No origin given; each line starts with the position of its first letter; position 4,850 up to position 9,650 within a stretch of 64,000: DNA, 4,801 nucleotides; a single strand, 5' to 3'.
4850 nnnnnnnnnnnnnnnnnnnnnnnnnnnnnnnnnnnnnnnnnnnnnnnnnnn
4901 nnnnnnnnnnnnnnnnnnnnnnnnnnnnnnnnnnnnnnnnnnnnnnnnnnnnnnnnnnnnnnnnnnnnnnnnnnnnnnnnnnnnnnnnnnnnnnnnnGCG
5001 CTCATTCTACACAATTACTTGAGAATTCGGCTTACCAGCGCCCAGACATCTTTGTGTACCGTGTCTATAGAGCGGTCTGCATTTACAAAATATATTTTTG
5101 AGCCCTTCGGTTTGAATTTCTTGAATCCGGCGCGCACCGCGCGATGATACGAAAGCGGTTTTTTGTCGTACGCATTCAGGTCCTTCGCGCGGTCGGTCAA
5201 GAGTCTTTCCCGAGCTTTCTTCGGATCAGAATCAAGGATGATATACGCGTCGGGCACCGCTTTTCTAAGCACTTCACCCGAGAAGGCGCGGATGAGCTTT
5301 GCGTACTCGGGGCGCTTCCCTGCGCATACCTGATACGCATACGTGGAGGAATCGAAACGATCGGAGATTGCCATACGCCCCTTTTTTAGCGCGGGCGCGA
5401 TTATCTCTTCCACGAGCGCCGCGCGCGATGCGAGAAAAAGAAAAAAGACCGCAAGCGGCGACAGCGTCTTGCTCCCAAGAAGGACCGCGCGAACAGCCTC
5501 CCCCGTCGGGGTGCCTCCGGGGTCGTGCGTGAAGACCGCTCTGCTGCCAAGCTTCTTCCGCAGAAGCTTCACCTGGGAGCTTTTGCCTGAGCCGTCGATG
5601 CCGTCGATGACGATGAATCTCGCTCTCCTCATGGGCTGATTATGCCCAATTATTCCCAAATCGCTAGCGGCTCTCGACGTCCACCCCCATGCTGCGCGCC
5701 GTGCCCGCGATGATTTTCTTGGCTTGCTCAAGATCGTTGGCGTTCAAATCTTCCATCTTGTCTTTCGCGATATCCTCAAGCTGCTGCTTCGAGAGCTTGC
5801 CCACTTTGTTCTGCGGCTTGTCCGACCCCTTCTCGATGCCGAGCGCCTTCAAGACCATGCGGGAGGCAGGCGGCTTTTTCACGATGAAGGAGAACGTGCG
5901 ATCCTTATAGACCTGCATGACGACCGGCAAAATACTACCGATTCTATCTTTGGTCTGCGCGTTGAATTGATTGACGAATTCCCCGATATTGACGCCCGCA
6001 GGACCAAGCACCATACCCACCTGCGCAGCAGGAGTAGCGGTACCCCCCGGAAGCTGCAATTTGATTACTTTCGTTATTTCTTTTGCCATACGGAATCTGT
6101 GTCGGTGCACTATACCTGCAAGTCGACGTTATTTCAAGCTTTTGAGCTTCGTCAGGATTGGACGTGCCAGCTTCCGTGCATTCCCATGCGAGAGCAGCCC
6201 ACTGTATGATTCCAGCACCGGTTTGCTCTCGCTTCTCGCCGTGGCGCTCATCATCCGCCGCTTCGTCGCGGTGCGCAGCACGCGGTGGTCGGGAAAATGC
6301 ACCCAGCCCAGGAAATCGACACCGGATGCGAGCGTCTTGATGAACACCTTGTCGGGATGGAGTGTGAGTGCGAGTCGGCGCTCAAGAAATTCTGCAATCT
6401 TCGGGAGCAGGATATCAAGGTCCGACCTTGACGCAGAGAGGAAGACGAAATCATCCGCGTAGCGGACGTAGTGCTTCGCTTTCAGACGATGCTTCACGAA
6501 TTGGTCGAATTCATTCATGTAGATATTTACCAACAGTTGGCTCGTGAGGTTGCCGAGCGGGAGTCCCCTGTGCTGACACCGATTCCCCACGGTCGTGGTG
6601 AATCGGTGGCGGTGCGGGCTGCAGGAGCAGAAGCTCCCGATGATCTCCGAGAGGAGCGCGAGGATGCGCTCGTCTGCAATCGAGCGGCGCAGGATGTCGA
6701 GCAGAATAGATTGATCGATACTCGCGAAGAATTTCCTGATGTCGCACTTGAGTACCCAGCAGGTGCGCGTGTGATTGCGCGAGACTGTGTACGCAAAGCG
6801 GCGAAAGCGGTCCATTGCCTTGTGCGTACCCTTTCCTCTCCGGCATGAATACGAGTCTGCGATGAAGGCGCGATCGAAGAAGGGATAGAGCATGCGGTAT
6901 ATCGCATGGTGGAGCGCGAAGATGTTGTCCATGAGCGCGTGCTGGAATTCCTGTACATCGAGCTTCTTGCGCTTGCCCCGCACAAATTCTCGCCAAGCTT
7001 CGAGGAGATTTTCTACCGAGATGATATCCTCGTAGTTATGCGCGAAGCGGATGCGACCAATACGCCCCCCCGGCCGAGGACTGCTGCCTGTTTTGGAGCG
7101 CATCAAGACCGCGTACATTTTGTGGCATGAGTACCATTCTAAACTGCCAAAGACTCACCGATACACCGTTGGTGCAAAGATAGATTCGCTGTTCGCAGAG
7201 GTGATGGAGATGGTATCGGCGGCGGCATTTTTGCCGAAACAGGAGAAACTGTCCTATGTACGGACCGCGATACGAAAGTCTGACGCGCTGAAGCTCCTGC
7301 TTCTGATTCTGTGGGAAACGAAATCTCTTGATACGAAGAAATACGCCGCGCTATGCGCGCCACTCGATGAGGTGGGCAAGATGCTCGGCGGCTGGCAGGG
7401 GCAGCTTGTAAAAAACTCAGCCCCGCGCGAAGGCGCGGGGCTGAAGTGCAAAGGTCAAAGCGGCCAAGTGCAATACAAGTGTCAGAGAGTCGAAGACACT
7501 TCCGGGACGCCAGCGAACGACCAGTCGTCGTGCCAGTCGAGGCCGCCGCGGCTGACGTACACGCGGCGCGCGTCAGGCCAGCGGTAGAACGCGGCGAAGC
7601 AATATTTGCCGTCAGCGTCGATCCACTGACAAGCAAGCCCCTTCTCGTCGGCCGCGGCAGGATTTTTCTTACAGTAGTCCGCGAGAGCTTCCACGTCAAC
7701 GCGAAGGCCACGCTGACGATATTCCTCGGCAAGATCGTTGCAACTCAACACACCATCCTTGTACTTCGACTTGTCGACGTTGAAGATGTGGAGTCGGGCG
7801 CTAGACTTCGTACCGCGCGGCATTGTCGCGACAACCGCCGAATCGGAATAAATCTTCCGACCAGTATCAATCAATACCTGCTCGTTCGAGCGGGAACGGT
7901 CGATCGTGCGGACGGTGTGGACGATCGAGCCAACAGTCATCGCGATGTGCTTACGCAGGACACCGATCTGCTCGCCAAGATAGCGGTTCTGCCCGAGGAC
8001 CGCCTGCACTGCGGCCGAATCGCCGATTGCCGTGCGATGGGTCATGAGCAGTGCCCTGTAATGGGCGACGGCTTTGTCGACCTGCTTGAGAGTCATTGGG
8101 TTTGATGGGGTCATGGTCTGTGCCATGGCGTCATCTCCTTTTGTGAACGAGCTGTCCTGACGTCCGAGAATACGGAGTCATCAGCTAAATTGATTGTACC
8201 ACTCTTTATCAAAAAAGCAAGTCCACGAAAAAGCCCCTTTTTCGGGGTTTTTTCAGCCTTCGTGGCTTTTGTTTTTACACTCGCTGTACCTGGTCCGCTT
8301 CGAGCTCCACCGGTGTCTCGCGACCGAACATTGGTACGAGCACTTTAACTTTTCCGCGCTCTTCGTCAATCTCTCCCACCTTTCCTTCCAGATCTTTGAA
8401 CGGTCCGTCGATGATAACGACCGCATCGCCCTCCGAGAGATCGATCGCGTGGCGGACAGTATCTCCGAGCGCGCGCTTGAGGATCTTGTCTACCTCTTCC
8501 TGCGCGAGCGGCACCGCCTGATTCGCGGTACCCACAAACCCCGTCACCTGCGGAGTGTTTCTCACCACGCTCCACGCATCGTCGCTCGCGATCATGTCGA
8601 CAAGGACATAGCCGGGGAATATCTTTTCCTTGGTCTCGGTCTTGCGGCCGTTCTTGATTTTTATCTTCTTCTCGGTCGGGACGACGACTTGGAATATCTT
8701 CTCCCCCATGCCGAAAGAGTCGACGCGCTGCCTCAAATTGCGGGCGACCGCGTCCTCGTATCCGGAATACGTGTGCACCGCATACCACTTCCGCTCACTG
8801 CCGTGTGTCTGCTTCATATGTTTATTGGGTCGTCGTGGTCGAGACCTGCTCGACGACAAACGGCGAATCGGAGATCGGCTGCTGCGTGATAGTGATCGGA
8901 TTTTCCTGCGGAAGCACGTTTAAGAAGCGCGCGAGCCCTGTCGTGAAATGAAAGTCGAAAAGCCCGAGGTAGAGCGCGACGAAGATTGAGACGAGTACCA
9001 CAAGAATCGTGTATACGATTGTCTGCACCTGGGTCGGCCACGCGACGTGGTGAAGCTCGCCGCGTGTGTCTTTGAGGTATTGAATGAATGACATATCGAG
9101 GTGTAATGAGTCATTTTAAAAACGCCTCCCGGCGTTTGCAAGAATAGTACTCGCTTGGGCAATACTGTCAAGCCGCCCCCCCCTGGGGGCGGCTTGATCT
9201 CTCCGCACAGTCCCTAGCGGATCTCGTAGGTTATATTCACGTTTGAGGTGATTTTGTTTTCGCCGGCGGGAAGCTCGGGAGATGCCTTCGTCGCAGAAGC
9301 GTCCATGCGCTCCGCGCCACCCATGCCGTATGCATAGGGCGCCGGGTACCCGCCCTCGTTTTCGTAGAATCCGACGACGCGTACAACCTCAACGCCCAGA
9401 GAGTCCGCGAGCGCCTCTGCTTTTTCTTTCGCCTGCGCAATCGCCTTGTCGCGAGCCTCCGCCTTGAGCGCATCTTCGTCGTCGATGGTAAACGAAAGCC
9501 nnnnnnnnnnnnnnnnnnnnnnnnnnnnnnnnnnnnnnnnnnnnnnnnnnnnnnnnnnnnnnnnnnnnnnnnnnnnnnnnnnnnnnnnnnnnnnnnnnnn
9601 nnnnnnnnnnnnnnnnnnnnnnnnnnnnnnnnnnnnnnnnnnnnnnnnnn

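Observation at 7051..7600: DGR cassette is architecturally odd: no template repeat found, and avd is antisense and reads through the target's terminator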

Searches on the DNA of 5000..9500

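Call 53: search_rna_families(source=window, start=5000, end=9500, threshold=evalue, max_evalue=1)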
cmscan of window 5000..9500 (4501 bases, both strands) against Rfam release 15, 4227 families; matches with E-value up to 1: 3.
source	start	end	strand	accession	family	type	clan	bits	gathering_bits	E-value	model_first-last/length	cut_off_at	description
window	7375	7446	+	RF00512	Leu_leader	Cis-reg; leader;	-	21.9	50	0.3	1-148/148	no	Leucine operon leader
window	8249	8338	-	RF02248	Six3os1_3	Gene; lncRNA;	-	20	40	0.05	1-75/75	no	Six3os1 conserved region 3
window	7376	7445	+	RF01670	P17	Gene; sRNA;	-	15.9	45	0.89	1-282/282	no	Pseudomonas sRNA P17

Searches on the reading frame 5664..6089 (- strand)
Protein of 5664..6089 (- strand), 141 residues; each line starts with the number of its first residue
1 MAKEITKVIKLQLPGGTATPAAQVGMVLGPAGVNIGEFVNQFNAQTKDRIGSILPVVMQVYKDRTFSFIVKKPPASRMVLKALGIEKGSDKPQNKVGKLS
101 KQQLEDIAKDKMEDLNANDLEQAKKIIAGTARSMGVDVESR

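Call 78: search_protein_families(library=pfam, proteins=[window:5664-6089:-], max_evalue=0.001)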
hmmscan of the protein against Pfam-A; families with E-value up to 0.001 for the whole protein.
window:5664-6089:- (141 aa): 2 families
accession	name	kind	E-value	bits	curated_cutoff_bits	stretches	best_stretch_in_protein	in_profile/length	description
PF00298.24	Ribosomal_L11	-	1.4e-26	93.1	21.4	1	71-138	1-69/69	Ribosomal protein L11, RNA binding domain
PF03946.19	Ribosomal_L11_N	-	4.4e-21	74.8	32.9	1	9-66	1-58/58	Ribosomal protein L11, N-terminal domain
